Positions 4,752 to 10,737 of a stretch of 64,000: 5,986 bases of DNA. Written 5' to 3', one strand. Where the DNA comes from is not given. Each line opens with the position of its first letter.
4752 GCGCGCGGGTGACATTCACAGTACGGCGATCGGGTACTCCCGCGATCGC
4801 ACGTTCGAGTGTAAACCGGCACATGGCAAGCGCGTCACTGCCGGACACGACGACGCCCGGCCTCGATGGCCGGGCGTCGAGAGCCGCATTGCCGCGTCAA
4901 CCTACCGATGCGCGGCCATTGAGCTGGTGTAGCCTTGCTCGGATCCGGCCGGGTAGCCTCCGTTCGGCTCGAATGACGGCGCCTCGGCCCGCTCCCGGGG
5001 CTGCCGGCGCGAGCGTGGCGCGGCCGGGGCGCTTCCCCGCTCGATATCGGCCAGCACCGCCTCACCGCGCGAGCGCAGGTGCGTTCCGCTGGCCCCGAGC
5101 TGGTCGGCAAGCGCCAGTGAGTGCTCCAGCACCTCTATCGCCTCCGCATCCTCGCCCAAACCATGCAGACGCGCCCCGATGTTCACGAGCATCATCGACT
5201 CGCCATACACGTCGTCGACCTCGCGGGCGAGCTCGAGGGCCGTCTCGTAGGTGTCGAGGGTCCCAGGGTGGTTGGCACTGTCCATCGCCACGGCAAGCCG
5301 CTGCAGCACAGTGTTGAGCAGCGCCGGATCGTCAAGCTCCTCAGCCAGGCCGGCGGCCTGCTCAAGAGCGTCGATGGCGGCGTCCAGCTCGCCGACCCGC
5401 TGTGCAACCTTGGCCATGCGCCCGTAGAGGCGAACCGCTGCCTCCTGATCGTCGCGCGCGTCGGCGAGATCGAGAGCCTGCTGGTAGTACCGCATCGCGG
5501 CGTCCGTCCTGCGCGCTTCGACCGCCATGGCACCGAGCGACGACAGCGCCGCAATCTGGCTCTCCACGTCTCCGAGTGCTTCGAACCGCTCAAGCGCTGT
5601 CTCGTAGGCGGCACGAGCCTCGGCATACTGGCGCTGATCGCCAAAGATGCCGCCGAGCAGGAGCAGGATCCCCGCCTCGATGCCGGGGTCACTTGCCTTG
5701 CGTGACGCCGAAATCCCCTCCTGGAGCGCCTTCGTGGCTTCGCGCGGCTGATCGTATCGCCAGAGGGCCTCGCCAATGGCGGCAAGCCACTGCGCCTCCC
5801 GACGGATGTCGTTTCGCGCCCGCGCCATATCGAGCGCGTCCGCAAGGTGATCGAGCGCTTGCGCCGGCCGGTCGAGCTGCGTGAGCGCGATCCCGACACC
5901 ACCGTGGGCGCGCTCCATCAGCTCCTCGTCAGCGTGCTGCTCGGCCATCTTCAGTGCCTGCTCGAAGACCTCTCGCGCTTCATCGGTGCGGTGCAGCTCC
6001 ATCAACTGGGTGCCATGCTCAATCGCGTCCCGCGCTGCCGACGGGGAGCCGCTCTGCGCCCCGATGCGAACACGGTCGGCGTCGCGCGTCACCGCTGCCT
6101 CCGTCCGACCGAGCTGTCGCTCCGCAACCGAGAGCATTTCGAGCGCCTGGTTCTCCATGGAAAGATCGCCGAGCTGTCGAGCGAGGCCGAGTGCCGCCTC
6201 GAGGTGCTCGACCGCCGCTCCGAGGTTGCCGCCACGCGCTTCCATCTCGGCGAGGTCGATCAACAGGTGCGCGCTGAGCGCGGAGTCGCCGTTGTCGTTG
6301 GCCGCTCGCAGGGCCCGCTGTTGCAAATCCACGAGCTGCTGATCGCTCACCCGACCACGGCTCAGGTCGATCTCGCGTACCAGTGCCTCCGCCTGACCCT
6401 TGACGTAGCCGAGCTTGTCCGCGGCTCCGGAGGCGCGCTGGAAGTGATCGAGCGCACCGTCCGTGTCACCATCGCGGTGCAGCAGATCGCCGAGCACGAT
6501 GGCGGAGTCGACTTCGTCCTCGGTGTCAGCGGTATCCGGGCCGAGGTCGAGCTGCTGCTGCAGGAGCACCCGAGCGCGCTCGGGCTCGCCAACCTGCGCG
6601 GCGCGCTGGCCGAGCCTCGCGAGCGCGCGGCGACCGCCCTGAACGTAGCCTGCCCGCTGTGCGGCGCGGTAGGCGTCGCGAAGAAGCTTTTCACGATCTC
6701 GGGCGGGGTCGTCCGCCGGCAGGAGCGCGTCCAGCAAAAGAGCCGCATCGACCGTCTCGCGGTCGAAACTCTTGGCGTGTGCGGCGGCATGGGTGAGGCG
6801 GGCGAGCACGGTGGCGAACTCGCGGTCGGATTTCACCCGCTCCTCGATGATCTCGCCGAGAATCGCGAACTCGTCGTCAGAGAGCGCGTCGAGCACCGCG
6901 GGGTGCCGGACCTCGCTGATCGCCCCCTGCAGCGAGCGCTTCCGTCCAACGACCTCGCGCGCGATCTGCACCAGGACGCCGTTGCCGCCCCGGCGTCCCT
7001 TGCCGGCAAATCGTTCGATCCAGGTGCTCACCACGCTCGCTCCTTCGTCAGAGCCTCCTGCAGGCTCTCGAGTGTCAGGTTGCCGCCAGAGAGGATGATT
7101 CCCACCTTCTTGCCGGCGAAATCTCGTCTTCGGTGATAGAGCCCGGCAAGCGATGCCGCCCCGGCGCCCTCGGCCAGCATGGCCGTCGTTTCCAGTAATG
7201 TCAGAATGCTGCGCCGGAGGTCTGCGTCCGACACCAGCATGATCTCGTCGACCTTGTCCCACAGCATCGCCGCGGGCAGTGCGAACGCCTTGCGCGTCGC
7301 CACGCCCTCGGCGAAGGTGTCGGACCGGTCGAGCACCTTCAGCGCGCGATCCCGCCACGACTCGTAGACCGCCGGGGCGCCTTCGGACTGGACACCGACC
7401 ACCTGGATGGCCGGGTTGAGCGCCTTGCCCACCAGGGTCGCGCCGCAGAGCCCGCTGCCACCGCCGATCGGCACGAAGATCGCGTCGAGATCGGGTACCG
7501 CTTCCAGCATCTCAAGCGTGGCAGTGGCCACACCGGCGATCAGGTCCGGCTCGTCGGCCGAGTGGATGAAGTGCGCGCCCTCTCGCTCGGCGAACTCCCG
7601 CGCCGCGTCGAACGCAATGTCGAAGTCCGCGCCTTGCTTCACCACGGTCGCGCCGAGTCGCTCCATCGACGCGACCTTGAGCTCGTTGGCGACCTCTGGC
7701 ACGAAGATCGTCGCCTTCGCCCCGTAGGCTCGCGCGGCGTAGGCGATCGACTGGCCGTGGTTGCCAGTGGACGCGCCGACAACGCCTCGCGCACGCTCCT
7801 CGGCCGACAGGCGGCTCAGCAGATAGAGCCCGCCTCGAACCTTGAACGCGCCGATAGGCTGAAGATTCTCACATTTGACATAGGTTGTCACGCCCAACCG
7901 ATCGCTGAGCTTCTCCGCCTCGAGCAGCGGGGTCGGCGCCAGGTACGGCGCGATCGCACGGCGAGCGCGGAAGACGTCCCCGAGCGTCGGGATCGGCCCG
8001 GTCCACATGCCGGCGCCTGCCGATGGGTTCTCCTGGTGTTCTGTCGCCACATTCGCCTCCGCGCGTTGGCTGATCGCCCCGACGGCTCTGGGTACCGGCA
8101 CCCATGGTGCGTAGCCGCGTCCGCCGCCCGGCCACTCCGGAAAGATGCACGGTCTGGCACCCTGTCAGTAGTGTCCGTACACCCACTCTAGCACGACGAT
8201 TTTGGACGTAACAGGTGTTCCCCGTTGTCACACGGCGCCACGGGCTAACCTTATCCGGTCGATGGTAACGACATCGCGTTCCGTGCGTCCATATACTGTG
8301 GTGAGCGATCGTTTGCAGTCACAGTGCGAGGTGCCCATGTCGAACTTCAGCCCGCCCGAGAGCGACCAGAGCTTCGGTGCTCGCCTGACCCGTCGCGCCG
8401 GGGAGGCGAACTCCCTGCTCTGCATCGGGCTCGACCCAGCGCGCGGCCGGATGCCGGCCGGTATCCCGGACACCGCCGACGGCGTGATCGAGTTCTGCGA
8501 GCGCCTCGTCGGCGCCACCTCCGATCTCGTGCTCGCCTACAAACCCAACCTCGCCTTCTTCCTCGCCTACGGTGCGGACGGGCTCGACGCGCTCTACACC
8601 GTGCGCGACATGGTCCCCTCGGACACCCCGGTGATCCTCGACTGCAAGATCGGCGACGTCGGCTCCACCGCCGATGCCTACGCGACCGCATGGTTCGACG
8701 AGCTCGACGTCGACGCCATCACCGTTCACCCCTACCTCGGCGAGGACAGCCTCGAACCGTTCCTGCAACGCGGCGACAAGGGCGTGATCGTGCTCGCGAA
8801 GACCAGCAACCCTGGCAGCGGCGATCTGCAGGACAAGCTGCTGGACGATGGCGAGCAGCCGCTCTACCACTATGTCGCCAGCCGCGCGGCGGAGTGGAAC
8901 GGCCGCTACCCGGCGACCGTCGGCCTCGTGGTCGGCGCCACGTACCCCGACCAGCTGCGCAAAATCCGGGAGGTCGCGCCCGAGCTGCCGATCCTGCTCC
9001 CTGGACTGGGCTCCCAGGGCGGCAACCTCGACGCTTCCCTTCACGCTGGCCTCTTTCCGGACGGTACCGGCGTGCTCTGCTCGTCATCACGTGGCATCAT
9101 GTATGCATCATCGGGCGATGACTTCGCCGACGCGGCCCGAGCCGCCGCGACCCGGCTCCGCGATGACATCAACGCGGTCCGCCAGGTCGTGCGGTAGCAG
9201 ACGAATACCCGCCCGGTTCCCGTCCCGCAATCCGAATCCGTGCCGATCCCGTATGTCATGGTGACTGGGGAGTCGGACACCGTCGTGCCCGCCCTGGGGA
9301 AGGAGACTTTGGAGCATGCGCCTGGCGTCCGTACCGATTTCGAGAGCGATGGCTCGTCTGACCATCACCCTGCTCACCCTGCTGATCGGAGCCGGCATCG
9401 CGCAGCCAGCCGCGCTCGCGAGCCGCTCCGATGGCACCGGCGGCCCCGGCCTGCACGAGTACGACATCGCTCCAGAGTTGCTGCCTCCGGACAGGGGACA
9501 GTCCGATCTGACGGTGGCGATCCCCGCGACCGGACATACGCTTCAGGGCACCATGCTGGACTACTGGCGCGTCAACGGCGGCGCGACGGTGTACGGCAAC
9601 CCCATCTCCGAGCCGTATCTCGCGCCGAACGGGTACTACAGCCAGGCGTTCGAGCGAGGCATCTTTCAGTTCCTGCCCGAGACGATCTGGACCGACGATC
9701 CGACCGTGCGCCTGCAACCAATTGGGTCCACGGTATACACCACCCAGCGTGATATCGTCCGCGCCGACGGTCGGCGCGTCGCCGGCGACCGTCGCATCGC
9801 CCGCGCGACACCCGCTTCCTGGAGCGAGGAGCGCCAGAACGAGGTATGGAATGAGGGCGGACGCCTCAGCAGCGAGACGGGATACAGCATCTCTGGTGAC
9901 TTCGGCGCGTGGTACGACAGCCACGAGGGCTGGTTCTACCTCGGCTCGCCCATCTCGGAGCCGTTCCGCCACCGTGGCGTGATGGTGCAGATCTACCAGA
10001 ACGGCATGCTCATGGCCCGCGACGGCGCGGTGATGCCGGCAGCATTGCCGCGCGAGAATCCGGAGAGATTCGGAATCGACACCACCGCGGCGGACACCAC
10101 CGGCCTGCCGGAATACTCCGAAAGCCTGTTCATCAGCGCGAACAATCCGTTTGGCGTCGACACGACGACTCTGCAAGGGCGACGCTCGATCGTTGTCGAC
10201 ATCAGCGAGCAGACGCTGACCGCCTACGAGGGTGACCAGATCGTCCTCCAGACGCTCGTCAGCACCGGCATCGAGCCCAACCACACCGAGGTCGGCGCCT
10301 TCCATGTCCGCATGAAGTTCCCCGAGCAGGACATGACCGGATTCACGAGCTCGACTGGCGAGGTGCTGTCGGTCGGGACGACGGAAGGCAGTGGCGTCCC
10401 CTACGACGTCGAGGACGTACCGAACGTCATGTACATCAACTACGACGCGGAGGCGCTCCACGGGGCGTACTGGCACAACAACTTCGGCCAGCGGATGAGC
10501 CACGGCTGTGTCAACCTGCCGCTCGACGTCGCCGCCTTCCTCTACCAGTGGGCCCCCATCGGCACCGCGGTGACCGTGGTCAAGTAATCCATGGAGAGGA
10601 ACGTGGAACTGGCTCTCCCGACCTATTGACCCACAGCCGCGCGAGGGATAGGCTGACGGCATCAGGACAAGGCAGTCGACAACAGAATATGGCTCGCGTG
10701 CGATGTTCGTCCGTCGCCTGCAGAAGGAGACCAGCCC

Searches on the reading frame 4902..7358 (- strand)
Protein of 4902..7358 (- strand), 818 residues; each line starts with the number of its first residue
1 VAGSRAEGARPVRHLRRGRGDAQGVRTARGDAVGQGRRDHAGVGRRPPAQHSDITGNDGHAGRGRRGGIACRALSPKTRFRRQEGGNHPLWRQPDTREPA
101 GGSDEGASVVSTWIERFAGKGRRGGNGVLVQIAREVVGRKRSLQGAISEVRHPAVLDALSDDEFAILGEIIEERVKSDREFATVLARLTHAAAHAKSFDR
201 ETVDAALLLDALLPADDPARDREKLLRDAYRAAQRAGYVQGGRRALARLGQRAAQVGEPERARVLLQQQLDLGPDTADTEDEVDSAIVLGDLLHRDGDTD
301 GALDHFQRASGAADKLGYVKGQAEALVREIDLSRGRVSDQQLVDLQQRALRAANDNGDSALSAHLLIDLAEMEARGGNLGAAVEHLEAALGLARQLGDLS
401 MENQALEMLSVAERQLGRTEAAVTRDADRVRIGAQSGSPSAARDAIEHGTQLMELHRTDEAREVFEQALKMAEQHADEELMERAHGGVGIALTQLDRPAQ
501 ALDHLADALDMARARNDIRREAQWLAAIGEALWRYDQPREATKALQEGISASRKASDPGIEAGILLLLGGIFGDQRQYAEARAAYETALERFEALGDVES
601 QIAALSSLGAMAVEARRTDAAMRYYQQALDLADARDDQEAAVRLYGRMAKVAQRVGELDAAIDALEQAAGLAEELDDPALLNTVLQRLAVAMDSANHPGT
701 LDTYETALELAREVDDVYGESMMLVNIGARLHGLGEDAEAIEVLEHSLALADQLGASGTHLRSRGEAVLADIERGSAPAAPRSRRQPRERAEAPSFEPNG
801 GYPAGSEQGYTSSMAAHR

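Call 36: search_protein_families(library=pfam, proteins=[window:4902-7358:-], max_evalue=0.00001)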
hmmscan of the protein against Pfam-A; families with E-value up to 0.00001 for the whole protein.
window:4902-7358:- (818 aa): 9 families
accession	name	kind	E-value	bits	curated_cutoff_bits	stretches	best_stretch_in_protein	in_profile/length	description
PF13424.12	TPR_12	-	3.2e-35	120.6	30.1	2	564-633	5-76/77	Tetratricopeptide repeat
PF07719.23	TPR_2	-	9.2e-18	63.3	27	0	451-474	10-33/34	Tetratricopeptide repeat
PF13181.12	TPR_8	-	8.1e-16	57.2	25.7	0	563-591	2-30/34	Tetratricopeptide repeat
PF00515.34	TPR_1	-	2e-15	56.3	27.8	0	565-591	4-30/34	Tetratricopeptide repeat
PF17874.7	TPR_MalT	-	1.8e-10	41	45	0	250-405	8-163/336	MalT-like TPR region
PF13374.12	TPR_10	-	3.4e-09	36.9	27.5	0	603-631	3-31/42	Tetratricopeptide repeat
PF13176.12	TPR_7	-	1.1e-08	34.9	27.9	0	604-639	1-36/36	Tetratricopeptide repeat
PF13428.12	TPR_14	-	5.4e-07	30.1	23.5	0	244-277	2-35/44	Tetratricopeptide repeat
PF13432.12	TPR_16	-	1.4e-06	29.1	32.7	0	448-512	3-61/65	Tetratricopeptide repeat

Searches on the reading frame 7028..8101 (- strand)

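Call 36: search_protein_families(library=pfam, proteins=[window:7028-8101:-], max_evalue=0.00001)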
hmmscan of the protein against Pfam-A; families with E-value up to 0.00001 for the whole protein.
window:7028-8101:- (357 aa): 1 family
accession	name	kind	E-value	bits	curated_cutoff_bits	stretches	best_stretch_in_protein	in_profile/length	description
PF00291.31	PALP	-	2.3e-76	257.4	35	1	52-339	3-295/295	Pyridoxal-phosphate dependent enzyme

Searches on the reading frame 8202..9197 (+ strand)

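Call 36: search_protein_families(library=pfam, proteins=[window:8202-9197:+], max_evalue=0.00001)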
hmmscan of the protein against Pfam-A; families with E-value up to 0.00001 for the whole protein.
window:8202-9197:+ (331 aa): 1 family
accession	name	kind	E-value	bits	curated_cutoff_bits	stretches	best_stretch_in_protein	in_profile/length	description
PF00215.30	OMPdecase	-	3.2e-27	96.3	27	1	72-275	2-181/221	Orotidine 5'-phosphate decarboxylase / HUMPS family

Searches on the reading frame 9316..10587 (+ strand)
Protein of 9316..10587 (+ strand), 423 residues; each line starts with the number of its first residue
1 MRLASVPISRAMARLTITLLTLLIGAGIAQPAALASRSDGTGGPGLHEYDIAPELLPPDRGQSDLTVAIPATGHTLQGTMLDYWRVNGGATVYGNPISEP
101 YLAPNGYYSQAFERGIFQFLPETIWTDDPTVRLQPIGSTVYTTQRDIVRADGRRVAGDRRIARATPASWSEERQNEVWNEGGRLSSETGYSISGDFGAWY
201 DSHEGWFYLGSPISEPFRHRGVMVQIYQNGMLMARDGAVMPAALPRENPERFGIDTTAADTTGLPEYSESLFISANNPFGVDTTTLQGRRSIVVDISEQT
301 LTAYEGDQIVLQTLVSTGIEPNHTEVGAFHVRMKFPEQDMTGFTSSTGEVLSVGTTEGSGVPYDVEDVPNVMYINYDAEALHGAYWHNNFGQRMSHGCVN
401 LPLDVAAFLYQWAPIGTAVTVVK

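Call 36: search_protein_families(library=pfam, proteins=[window:9316-10587:+], max_evalue=0.00001)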
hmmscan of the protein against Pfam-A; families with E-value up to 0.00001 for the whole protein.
window:9316-10587:+ (423 aa): 1 family
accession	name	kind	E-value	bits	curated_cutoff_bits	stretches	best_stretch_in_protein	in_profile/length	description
PF03734.19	YkuD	-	5.7e-18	66.3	23.4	1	290-421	2-146/146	L,D-transpeptidase catalytic domain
